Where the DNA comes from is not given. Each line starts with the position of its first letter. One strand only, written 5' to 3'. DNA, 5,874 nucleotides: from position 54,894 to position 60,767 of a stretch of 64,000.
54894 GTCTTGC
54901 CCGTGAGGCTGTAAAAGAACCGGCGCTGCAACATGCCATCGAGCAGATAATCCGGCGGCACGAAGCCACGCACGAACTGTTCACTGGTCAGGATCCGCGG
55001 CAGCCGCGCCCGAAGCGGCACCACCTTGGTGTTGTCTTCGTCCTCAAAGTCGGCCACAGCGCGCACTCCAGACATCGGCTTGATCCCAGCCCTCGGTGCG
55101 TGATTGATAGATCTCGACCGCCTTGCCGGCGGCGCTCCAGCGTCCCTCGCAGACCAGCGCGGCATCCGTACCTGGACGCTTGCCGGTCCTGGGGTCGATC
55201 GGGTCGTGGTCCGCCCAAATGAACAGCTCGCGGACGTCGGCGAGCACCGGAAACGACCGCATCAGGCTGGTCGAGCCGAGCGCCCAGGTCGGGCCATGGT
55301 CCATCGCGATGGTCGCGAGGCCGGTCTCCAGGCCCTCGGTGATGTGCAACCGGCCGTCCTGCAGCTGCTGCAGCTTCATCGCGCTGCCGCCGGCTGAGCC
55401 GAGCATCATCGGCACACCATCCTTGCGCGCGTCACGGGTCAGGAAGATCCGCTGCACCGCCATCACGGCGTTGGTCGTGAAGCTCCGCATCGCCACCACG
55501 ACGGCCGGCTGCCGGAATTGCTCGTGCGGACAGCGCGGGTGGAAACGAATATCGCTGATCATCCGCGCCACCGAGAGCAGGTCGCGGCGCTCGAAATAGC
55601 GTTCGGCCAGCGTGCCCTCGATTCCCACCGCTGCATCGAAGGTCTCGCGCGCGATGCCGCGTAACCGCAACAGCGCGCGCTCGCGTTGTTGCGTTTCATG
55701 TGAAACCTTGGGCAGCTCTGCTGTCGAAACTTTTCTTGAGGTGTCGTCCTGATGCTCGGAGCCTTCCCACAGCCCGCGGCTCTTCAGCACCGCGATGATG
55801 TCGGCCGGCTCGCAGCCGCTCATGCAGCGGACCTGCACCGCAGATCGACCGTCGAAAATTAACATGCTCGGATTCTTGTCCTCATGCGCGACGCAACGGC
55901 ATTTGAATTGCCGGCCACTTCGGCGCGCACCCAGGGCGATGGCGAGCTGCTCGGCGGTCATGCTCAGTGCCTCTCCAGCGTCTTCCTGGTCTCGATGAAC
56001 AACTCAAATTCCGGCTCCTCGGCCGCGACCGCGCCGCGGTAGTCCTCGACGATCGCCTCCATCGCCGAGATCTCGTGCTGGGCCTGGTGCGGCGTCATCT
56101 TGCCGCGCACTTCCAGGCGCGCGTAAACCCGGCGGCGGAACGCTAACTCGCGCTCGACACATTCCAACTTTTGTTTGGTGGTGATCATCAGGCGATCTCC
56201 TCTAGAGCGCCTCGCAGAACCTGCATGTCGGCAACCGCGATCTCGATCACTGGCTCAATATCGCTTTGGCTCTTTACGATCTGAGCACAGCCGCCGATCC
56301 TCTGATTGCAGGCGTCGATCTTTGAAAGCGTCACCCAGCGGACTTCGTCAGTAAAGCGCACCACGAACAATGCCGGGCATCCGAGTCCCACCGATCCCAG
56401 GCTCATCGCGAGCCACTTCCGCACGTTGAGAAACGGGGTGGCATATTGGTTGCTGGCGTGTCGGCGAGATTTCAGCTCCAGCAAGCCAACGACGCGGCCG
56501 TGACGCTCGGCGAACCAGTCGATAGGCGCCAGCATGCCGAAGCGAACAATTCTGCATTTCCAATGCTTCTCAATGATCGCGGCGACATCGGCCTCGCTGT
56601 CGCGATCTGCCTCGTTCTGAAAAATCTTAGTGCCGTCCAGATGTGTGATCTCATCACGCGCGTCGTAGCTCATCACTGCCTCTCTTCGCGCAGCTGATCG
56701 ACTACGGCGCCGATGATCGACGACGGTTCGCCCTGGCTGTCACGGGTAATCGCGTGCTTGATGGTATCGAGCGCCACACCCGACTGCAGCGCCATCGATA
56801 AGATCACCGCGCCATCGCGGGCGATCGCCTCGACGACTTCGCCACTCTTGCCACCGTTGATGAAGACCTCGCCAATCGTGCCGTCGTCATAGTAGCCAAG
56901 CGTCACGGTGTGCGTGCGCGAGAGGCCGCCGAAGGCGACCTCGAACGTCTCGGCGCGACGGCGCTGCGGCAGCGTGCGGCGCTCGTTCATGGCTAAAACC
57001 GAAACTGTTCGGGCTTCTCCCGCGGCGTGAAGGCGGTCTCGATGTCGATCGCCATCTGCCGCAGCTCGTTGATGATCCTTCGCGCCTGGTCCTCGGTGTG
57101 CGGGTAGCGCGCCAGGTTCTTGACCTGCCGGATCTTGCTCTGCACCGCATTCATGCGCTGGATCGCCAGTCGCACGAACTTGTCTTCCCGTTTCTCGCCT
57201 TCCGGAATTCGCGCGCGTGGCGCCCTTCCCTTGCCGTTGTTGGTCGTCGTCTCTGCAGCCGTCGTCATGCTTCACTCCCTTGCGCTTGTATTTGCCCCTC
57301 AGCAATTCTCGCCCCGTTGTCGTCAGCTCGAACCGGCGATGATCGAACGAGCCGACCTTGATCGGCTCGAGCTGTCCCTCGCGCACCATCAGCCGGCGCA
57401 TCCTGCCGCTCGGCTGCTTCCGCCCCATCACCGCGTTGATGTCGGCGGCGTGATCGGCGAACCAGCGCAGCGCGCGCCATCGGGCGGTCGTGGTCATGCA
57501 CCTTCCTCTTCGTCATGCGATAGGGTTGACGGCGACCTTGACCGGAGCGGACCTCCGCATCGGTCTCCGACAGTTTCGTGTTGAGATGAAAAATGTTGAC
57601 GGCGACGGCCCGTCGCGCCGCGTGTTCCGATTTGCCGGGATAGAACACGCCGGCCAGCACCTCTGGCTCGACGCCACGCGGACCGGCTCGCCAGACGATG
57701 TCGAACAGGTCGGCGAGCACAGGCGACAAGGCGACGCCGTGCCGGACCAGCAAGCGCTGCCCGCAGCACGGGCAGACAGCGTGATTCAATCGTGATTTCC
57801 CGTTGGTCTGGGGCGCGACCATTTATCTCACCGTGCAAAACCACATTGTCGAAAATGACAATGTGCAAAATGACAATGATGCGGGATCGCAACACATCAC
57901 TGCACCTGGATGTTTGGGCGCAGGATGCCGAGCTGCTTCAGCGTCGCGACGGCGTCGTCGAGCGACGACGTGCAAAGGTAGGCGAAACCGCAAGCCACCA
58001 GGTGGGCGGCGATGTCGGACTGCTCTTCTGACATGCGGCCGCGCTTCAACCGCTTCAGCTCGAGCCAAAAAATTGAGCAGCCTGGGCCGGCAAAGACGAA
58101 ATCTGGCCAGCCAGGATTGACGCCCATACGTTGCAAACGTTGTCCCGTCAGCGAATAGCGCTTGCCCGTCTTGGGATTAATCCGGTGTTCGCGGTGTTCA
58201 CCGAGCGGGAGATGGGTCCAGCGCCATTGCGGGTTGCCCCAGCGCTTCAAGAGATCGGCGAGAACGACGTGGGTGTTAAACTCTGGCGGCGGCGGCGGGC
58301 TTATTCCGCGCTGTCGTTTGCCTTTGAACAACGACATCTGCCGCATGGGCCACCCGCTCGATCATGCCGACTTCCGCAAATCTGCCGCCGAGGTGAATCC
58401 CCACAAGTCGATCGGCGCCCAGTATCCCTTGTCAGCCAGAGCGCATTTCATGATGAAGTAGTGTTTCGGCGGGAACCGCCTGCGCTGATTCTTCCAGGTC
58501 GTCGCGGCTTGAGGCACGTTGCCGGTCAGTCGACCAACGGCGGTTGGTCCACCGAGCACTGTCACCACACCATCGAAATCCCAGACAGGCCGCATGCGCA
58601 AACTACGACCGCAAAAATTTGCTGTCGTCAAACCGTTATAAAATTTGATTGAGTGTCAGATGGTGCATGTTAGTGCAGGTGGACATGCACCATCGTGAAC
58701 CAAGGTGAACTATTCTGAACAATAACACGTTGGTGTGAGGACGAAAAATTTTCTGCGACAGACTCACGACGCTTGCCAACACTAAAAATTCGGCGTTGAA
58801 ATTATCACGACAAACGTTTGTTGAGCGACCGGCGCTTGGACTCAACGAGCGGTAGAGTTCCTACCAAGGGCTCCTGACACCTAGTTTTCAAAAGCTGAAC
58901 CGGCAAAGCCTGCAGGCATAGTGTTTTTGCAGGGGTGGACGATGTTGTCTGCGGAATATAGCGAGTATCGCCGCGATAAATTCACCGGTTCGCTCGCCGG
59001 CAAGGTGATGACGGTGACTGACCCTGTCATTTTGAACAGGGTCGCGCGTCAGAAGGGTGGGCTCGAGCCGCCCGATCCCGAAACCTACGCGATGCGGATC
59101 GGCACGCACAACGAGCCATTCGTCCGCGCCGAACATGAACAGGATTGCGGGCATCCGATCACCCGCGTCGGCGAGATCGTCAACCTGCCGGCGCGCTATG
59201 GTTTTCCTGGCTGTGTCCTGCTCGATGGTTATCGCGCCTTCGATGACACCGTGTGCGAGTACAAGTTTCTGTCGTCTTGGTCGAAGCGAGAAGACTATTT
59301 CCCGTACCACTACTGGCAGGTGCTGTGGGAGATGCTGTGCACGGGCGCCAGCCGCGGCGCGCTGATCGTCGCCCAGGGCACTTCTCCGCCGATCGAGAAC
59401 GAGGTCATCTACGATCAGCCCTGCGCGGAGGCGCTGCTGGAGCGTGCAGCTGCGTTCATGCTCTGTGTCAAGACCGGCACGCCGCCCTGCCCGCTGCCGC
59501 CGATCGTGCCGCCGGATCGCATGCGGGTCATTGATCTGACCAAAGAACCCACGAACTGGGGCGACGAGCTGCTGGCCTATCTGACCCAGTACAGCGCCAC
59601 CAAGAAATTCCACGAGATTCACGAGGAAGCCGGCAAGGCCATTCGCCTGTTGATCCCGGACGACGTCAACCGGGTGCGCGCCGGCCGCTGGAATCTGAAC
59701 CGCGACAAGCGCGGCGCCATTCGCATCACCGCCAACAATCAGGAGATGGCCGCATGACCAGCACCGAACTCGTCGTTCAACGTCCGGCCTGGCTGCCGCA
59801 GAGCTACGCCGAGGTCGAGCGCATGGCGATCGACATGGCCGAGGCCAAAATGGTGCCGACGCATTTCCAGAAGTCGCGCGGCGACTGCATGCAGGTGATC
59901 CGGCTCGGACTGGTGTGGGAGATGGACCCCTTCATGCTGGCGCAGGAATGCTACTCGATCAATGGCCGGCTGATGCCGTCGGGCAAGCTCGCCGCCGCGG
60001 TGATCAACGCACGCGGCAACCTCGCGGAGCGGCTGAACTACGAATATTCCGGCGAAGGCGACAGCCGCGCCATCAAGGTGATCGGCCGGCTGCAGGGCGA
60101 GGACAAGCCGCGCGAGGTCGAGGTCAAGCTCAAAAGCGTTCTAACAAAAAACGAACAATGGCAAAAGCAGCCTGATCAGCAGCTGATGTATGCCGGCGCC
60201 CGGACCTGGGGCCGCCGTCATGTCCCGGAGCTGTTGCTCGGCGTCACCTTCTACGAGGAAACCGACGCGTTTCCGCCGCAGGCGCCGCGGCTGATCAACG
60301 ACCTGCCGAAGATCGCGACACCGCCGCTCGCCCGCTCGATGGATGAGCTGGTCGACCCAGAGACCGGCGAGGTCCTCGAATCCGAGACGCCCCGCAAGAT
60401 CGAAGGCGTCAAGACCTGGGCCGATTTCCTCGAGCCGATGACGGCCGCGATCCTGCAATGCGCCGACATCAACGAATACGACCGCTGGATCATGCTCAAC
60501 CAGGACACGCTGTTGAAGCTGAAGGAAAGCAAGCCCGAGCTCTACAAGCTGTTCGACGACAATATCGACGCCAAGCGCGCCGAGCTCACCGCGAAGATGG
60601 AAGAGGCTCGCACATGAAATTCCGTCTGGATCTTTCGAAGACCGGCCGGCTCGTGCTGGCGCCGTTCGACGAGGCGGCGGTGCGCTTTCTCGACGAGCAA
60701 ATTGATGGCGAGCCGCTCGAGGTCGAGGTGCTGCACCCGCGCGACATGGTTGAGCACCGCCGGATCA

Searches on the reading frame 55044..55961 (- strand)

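Call 12: search_protein_families(library=pfam, proteins=[window:55044-55961:-], max_evalue=0.001)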
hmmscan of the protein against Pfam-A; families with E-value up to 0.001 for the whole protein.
window:55044-55961:- (305 aa): 2 families
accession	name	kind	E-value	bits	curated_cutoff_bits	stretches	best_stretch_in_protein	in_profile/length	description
PF23639.1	DUF7146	-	2e-16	60.7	27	1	101-196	4-104/105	Domain of unknown function (DUF7146)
PF13362.12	Toprim_3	-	9.9e-07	29.6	27.2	1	205-299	2-90/95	Toprim domain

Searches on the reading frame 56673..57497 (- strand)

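Call 12: search_protein_families(library=pfam, proteins=[window:56673-57497:-], max_evalue=0.001)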
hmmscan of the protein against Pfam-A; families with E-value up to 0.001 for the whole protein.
window:56673-57497:- (274 aa): 1 family
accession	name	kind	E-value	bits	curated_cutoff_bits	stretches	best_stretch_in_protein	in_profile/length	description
PF12637.14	TSCPD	-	9.6e-08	32.7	22.8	1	190-265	10-80/88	TSCPD domain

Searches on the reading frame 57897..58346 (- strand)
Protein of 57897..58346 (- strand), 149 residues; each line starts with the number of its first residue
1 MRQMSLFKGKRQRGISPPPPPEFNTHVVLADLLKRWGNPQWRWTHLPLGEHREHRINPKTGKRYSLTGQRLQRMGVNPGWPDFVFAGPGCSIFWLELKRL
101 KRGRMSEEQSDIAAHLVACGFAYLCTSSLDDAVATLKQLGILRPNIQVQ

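Call 38: search_protein_families(library=pfam, proteins=[window:57897-58346:-], max_evalue=0.001)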
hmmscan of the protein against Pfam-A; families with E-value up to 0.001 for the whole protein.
window:57897-58346:- (149 aa): 0 families

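Call 55: search_protein_families(library=phrogs, proteins=[window:57897-58346:-], max_evalue=0.01)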
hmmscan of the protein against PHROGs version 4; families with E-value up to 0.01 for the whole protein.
window:57897-58346:- (149 aa): 3 families
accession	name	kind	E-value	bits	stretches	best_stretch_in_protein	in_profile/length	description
phrog_824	-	unknown function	2.7e-14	54.7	1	61-143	95-178/265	-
phrog_5702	-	DNA, RNA and nucleotide metabolism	1.7e-06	28.9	1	75-136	2-63/70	Holliday junction resolvase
phrog_93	-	DNA, RNA and nucleotide metabolism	0.00037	20.2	1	51-144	352-446/613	endonuclease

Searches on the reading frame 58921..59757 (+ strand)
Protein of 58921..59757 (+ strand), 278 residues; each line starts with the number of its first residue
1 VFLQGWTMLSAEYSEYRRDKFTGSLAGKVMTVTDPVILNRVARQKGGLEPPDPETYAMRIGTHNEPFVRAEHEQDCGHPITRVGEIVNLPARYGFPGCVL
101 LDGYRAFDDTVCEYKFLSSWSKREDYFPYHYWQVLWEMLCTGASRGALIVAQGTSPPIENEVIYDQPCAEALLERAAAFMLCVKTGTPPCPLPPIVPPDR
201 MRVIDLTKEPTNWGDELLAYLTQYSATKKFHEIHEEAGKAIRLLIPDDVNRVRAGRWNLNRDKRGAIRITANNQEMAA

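Call 38: search_protein_families(library=pfam, proteins=[window:58921-59757:+], max_evalue=0.001)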
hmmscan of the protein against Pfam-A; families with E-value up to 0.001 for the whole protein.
window:58921-59757:+ (278 aa): 1 family
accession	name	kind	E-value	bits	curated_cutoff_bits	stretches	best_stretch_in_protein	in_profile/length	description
PF09588.16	YqaJ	-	1.2e-06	29.3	22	1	12-143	1-149/150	YqaJ-like viral recombinase domain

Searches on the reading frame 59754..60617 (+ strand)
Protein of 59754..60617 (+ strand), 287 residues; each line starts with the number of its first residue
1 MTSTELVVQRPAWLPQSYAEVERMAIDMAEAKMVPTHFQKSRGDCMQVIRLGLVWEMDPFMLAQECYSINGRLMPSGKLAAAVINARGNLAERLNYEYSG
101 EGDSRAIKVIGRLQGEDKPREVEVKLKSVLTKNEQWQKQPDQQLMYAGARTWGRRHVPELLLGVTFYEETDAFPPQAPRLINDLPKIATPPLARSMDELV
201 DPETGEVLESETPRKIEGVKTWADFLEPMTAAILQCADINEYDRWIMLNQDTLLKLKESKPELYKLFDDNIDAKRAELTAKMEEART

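Call 38: search_protein_families(library=pfam, proteins=[window:59754-60617:+], max_evalue=0.001)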
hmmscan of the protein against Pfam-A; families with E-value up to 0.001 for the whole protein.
window:59754-60617:+ (287 aa): 1 family
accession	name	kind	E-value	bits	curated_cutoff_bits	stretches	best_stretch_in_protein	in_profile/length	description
PF03837.19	RecT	-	3.1e-06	27.3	24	1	34-170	11-187/198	RecT family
